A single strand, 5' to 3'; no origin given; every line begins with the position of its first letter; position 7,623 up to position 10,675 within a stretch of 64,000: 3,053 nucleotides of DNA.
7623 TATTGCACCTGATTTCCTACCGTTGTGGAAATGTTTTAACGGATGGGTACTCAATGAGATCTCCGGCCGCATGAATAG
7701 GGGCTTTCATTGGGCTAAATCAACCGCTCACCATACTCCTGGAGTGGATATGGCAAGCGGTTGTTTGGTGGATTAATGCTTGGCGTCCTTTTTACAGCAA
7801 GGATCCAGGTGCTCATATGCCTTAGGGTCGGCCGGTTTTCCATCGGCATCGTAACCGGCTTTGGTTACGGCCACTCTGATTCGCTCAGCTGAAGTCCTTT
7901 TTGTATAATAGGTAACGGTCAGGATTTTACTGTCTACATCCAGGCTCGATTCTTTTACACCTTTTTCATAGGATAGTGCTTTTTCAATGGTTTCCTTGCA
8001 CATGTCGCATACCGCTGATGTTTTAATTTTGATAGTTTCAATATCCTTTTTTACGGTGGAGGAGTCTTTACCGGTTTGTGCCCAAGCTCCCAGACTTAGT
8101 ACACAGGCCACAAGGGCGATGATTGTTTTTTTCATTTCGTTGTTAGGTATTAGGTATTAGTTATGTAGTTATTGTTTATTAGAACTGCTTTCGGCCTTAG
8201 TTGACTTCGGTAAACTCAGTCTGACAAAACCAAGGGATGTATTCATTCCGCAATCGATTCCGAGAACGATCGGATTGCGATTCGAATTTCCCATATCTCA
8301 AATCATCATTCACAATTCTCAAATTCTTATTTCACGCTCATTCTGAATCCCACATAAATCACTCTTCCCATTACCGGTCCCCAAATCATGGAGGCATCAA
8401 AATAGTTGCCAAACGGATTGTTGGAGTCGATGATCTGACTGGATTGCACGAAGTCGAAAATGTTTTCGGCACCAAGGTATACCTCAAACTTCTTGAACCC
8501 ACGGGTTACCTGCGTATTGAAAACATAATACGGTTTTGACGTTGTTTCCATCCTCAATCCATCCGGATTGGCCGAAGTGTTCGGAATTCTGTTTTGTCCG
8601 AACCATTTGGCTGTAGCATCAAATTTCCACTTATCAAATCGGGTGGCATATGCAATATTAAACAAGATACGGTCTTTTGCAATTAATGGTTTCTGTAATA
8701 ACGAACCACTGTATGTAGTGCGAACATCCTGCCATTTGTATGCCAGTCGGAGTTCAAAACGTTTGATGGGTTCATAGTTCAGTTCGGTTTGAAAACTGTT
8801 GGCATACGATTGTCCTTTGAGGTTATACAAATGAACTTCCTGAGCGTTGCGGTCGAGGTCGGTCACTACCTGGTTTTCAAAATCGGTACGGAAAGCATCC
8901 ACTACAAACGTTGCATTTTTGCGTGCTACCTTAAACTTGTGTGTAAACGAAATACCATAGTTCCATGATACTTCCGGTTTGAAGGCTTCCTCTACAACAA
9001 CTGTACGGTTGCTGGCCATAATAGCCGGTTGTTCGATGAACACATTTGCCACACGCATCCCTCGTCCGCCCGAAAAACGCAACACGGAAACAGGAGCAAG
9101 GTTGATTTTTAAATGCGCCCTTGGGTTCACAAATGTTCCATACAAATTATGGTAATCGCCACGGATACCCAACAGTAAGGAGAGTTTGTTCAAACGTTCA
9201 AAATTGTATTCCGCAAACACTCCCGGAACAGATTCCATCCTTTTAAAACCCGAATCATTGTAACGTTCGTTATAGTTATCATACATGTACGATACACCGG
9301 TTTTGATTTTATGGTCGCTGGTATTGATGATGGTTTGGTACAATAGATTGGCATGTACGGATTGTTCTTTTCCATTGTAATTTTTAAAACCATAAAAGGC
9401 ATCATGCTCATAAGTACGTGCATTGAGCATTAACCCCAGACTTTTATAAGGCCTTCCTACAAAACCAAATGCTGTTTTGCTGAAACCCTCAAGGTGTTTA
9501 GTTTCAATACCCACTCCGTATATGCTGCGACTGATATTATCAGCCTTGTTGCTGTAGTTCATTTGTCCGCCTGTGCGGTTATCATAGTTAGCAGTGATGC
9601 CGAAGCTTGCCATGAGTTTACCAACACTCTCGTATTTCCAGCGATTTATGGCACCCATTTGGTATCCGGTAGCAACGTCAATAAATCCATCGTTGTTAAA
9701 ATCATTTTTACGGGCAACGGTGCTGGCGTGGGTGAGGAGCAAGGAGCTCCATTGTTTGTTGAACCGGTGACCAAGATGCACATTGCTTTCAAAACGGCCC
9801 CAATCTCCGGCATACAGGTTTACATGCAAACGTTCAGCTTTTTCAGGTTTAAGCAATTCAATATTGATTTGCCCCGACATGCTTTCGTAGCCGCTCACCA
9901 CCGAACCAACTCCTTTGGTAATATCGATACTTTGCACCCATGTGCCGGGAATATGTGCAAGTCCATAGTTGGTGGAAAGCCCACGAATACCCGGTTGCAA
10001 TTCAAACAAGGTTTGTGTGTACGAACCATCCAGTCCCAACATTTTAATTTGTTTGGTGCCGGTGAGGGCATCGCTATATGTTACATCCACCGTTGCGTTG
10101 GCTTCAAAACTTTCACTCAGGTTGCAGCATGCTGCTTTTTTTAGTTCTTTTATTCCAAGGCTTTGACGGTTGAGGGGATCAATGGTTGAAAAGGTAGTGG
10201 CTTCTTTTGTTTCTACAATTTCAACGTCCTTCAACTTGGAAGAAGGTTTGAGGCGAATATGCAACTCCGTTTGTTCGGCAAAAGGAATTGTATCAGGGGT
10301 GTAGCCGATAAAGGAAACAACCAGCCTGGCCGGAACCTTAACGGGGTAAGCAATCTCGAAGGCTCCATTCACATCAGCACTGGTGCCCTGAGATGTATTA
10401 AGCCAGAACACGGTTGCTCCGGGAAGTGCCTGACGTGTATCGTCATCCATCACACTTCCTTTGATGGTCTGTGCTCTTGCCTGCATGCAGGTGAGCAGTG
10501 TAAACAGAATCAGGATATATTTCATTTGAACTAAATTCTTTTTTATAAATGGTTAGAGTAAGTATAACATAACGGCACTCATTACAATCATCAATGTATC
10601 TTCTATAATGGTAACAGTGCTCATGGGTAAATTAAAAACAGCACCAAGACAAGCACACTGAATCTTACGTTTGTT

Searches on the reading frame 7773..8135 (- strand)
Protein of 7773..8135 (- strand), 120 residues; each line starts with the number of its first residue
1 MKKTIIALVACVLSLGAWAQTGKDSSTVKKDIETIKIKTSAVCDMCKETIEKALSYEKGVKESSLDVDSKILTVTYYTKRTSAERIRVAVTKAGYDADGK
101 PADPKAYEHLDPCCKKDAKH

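Call 8: search_protein_families(library=pfam, proteins=[window:7773-8135:-], max_evalue=0.001)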
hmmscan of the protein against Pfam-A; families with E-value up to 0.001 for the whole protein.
window:7773-8135:- (120 aa): 1 family
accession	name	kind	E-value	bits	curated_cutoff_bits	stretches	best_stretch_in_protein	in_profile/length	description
PF00403.32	HMA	-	5.4e-09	36.8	24.8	1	43-96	9-62/62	Heavy-metal-associated domain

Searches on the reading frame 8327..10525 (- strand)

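Call 7: search_protein_families(library=pfam, proteins=[window:8327-10525:-], max_evalue=0.001)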
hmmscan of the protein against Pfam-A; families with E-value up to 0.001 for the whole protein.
window:8327-10525:- (732 aa): 2 families
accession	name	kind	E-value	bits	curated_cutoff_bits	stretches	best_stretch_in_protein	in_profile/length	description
PF13715.12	CarbopepD_reg_2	-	1.9e-15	57.1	32.2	1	21-97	1-81/88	CarboxypepD_reg-like domain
PF13620.12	CarboxypepD_reg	-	1.3e-07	32.3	32.3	1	20-81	1-65/82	Carboxypeptidase regulatory-like domain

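Call 19: search_protein_families(library=ncbifam, proteins=[window:8327-10525:-], max_evalue=0.001)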
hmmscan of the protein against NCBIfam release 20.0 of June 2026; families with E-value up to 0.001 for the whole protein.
window:8327-10525:- (732 aa): 6 families
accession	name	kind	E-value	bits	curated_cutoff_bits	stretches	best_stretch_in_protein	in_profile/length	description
TIGR04056.1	OMP_RagA_SusC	subfamily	1.3e-15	56.8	368.25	1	19-139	1-117/981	SusC/RagA family TonB-linked outer membrane protein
NF050067.1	TonBEntbctnRecCfrA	equivalog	1e-06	27.4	1200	1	433-557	391-515/698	TonB-dependent ferric enterobactin receptor CfrA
NF010012.0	PRK13486.1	equivalog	6.6e-06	24.8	924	0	405-561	354-514/696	TonB-dependent receptor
NF007478.2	PRK10064.1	equivalog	1.1e-05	23.9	745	0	431-552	359-485/663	catecholate siderophore receptor CirA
TIGR01785.1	TonB-hemin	subfamily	3.4e-05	22.5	316.85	0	514-691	465-651/677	TonB-dependent heme/hemoglobin receptor family protein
NF010038.0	PRK13513.1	equivalog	0.00021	20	942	1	392-554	317-487/659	ligand-gated channel protein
